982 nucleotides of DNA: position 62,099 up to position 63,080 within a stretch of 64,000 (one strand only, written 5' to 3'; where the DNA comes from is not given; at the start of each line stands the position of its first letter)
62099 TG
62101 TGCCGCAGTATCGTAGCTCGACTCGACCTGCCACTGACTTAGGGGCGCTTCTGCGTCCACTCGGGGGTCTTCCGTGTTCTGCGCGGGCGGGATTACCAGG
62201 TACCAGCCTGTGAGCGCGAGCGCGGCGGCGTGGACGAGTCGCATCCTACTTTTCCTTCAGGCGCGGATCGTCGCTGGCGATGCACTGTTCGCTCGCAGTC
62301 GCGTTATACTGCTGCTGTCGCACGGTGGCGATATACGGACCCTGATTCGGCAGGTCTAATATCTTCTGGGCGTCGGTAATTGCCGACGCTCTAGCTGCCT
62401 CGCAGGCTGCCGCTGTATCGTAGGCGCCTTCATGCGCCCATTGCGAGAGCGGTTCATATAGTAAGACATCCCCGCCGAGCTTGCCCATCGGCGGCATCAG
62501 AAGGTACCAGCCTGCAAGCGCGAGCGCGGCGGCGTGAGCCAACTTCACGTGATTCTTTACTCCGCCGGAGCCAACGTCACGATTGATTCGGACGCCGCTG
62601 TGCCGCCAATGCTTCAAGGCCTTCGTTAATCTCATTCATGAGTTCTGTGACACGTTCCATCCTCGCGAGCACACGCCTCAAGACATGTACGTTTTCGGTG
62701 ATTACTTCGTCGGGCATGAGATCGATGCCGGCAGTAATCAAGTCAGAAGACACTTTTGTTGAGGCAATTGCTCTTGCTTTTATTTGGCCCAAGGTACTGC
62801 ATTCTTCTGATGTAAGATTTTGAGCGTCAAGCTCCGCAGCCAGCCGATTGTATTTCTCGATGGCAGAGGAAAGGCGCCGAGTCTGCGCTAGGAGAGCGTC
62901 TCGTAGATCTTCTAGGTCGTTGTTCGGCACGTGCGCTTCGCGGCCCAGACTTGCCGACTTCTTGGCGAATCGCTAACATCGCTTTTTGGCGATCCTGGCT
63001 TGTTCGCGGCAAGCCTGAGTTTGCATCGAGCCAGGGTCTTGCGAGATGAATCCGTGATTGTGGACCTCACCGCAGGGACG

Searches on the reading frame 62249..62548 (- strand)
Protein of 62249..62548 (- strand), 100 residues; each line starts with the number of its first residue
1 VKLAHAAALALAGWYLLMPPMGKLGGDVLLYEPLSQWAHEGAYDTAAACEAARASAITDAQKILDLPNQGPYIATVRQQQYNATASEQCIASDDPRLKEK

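Call 50: search_protein_representatives(alignment_id=A3)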
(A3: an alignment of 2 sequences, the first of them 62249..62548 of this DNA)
Query: 2 sequences, 101 profile positions. Proteins with E-value up to 0.001 (for the whole library): 3448; up to 1e-10: 1096; up to 1e-30: 2. The best 150 are listed.
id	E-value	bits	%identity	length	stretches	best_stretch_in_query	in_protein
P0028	5.8e-53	193.6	-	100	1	1-101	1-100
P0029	8.7e-51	186.6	-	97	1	1-101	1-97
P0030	7.8e-26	106.5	-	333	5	1-101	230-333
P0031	4.7e-23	97.6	-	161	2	1-101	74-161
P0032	8.2e-22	93.6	-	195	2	1-98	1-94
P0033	9.5e-22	93.4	-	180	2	1-100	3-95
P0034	8.8e-21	90.3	-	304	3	12-95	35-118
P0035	9.4e-21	90.2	-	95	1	1-101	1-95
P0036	1.0e-20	90.1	-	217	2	1-99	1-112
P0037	3.3e-20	88.4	-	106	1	1-100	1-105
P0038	1.4e-19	86.5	-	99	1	1-101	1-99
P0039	1.6e-19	86.2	-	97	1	1-101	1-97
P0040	2.2e-19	85.8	-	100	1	1-101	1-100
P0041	3.3e-19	85.2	-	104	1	1-101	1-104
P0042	4.8e-19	84.7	-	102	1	1-101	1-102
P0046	7.7e-19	84.0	-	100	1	1-101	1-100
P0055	3.7e-18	81.8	-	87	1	1-101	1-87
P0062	6.5e-18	81.1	-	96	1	2-101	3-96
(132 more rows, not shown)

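Call 54: search_protein_families(library=pfam, alignment_id=A5, max_evalue=1)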
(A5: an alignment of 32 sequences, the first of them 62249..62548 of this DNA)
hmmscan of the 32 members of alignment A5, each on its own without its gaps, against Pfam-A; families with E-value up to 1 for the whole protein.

A. member 1, window:62249-62548:- (100 aa): 0 families

B. families by the number of members that match (of 32 scanned): 7 families
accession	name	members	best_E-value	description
PF13283.12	NfrA_C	1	0.0024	Bacteriophage N adsorption protein A C-term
PF04895.17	Nre_C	1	0.029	Archaeal Nre, C-terminal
PF10776.14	DUF2600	1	0.061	Protein of unknown function (DUF2600)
PF07486.17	Hydrolase_2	1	0.11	Cell Wall Hydrolase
PF15805.10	SCNM1_acidic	1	0.19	Acidic C-terminal region of sodium channel modifier 1 SCNM1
PF08137.17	DVL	1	0.25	DVL family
PF23211.1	LRR_LRWD1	1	0.31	Leucine-rich repeat and WD repeat-containing protein 1, LRR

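Call 62: search_dna_similar(query=window:62249-62548:-, collection=plasmids, mode=protein, max_evalue=0.001, max_rows=25)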
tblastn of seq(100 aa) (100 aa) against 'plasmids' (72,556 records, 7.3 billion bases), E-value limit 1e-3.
No match.

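Call 63: search_dna_similar(query=window:62249-62548:-, collection=phages, mode=protein, max_evalue=0.001, max_rows=15)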
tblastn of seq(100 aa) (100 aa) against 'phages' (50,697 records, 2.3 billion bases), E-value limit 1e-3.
No match.

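Call 64: list_cluster_members(proteins=[P0035, P0037, P0038, P0040, P0042, P0030, P0031, P0046, P0055, P0062])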
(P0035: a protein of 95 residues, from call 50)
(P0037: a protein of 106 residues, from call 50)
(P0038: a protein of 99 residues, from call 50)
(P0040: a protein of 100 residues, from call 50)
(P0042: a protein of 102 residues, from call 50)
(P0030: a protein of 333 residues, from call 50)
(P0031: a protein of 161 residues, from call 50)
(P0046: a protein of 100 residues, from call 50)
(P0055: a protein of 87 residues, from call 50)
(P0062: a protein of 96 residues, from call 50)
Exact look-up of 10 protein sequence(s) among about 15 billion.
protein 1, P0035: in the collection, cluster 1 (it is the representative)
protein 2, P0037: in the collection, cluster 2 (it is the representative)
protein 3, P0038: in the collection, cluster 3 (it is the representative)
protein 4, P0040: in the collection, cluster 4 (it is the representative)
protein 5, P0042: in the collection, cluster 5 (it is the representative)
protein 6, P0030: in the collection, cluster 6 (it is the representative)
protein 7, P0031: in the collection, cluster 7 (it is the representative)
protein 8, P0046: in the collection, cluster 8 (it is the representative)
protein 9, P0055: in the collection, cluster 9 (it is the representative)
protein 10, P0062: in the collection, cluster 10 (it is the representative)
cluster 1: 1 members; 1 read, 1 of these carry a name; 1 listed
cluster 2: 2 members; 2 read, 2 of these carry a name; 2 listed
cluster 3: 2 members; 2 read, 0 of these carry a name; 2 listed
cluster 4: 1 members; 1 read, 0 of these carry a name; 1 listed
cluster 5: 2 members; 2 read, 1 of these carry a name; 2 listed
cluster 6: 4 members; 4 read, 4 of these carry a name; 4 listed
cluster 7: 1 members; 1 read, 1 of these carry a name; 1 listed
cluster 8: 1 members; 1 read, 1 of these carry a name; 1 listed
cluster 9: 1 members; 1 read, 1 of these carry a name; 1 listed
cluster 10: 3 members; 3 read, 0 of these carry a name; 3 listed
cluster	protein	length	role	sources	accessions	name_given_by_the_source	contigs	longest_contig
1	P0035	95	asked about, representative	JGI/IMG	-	hypothetical protein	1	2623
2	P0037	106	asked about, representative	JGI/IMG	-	hypothetical protein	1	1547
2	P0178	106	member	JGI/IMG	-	hypothetical protein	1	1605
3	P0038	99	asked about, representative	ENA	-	-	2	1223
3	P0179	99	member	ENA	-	-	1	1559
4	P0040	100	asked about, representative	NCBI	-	-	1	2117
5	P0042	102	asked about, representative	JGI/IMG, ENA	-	hypothetical protein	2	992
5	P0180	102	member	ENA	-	-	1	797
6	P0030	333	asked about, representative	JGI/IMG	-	hypothetical protein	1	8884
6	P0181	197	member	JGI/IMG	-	hypothetical protein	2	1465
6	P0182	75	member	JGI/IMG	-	hypothetical protein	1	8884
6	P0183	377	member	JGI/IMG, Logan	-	hypothetical protein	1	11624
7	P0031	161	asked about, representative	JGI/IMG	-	hypothetical protein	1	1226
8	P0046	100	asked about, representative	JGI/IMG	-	hypothetical protein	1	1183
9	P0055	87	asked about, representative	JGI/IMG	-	hypothetical protein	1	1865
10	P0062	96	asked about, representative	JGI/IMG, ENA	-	-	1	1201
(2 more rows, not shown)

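Call 65: find_encoding_contigs(protein=P0035, flank=6000, max_places=4)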
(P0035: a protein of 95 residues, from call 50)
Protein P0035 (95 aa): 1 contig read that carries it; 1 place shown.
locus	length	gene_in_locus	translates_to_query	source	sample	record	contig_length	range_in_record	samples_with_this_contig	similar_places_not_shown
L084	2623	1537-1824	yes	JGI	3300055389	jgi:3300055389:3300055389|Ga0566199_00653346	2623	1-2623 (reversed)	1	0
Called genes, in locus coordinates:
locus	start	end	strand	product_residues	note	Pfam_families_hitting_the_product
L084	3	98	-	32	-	?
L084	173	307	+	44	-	-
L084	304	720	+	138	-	-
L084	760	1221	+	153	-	-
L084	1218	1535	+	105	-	-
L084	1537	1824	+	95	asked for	-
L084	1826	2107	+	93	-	-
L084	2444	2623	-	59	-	?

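Call 66: find_encoding_contigs(protein=P0183, flank=8000, max_places=3)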
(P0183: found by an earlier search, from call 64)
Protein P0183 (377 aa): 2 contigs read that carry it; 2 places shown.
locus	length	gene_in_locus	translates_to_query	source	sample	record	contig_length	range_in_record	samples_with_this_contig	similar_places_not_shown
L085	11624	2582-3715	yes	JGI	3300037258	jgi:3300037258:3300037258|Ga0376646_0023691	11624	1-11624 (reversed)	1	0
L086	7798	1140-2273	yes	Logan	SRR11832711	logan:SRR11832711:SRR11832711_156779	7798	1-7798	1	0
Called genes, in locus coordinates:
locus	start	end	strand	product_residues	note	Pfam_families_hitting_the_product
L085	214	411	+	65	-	-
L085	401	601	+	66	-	-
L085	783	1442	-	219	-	-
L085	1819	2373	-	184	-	-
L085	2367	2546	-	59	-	-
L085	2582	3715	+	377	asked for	-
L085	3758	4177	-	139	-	-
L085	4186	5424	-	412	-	PF00589:Phage_integrase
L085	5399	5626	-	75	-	-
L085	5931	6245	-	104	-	-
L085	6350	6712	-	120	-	-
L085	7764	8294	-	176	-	-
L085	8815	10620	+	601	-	-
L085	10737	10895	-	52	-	-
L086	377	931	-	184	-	-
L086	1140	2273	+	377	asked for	-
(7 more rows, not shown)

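Call 67: find_encoding_contigs(protein=P0030, flank=8000, max_places=3)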
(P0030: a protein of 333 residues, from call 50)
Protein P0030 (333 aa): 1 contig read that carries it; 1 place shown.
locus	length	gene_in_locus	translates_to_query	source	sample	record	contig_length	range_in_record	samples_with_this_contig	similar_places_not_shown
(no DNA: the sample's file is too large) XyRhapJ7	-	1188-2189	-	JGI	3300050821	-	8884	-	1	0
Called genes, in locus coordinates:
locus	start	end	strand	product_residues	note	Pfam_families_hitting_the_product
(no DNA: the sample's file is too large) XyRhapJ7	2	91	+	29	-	?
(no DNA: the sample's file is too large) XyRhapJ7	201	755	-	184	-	-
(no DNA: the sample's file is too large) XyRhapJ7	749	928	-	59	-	-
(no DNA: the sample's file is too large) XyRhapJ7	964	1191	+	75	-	-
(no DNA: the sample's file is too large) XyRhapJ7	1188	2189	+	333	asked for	-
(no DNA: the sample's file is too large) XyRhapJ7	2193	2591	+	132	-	-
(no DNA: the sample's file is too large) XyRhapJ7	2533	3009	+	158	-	-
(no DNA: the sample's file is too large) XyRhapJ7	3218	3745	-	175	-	-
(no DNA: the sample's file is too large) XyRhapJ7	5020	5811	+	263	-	PF05013:FGase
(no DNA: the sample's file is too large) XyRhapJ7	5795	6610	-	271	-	PF01841:Transglut_core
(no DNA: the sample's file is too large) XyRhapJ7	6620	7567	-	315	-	PF08379:Bact_transglu_N, PF01841:Transglut_core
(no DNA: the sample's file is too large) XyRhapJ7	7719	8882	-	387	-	?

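Call 74: find_related_loci(query=A5, collection=viral_contigs, flank=8000)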
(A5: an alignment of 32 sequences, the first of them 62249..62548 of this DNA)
Query A5 (100 aa) in viral_contigs; peptide patterns used: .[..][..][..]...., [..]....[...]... (x = any residue, [..] = any of these).
18 stretches matched a pattern; 4 encode a relative of the query (tblastn E <= 1e-3); 4 distinct loci.
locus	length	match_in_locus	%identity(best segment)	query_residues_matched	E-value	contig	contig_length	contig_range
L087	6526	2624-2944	38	1-98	6e-20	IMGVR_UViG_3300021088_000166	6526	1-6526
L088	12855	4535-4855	38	1-98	6e-20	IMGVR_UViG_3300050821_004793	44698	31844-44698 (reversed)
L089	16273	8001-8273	33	7-99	4e-13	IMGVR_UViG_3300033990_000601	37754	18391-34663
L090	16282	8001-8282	34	1-99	7e-10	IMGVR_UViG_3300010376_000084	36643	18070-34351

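Call 94: search_solved_structures(query=A5, max_evalue=10)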
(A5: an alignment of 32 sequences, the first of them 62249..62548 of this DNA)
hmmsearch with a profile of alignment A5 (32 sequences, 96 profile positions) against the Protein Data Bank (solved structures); distinct sequences matched with E-value up to 10: 0.

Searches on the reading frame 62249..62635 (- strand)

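Call 5: search_protein_families(library=pfam, proteins=[window:62249-62635:-], max_evalue=1)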
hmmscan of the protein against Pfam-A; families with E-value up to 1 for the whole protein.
window:62249-62635:- (129 aa): 0 families

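Call 6: search_protein_families(library=padloc, proteins=[window:62249-62635:-], max_evalue=1)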
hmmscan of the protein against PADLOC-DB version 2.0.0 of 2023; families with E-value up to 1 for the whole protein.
window:62249-62635:- (129 aa): 0 families

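Call 7: search_protein_families(library=phrogs, proteins=[window:62249-62635:-], max_evalue=1)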
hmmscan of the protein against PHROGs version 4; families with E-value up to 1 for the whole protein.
window:62249-62635:- (129 aa): 2 families
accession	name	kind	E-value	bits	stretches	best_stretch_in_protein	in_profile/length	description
phrog_12145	-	unknown function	0.092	14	0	81-119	83-119/129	-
phrog_10735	-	unknown function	0.15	13.2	1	59-88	15-44/55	-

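Call 8: search_protein_families(library=ncbifam, proteins=[window:62249-62635:-], max_evalue=1)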
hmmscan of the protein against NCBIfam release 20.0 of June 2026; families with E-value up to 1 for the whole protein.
window:62249-62635:- (129 aa): 0 families

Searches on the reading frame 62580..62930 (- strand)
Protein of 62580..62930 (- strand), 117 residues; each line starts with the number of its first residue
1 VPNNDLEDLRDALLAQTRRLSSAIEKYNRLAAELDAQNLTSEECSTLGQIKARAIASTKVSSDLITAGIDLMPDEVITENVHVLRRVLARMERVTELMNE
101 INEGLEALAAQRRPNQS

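Call 5: search_protein_families(library=pfam, proteins=[window:62580-62930:-], max_evalue=1)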
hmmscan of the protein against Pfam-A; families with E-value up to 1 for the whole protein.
window:62580-62930:- (117 aa): 6 families
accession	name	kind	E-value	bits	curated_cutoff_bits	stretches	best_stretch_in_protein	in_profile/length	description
PF08650.15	DASH_Dad4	-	0.013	15.9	29.8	1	81-109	10-38/71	DASH complex subunit Dad4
PF15315.11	FRG2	-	0.069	13.7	27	1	8-58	112-163/183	Facioscapulohumeral muscular dystrophy candidate 2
PF02996.22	Prefoldin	-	0.13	12.6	23.2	1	11-61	6-56/120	Prefoldin subunit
PF07200.18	Mod_r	-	0.15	12.5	30.1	0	74-110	36-72/146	Modifier of rudimentary (Mod(r)) protein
PF05960.17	DUF885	-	0.18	11.8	32.4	1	17-112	25-131/532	Bacterial protein of unknown function (DUF885)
PF16493.11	Meis_PKNOX_N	-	0.21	12.5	27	1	74-101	74-101/116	TALE/MEIS homeobox family N-terminal domain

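Call 6: search_protein_families(library=padloc, proteins=[window:62580-62930:-], max_evalue=1)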
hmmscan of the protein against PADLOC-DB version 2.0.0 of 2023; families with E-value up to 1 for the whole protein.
window:62580-62930:- (117 aa): 0 families

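Call 7: search_protein_families(library=phrogs, proteins=[window:62580-62930:-], max_evalue=1)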
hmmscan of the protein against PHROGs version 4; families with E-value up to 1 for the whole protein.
window:62580-62930:- (117 aa): 4 families
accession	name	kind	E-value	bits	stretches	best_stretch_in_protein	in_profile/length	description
phrog_24393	-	unknown function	0.0034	18.4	1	24-107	26-105/160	-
phrog_18778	-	unknown function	0.18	12.6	1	14-50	94-130/184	-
phrog_2612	-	unknown function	0.3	12.4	1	80-111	5-36/66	-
phrog_19911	-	unknown function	0.32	12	1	74-103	36-65/73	-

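Call 8: search_protein_families(library=ncbifam, proteins=[window:62580-62930:-], max_evalue=1)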
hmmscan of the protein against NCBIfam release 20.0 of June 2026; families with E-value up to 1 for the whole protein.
window:62580-62930:- (117 aa): 0 families

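Call 83: find_related_loci(query=window:62580-62930:-, collection=viral_contigs, flank=5000)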
Query window:62580-62930:- (117 aa) in viral_contigs; peptide patterns used: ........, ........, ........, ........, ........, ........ (x = any residue, [..] = any of these).
19 stretches matched a pattern, but none encodes a relative of the query by tblastn (E <= 1e-3).
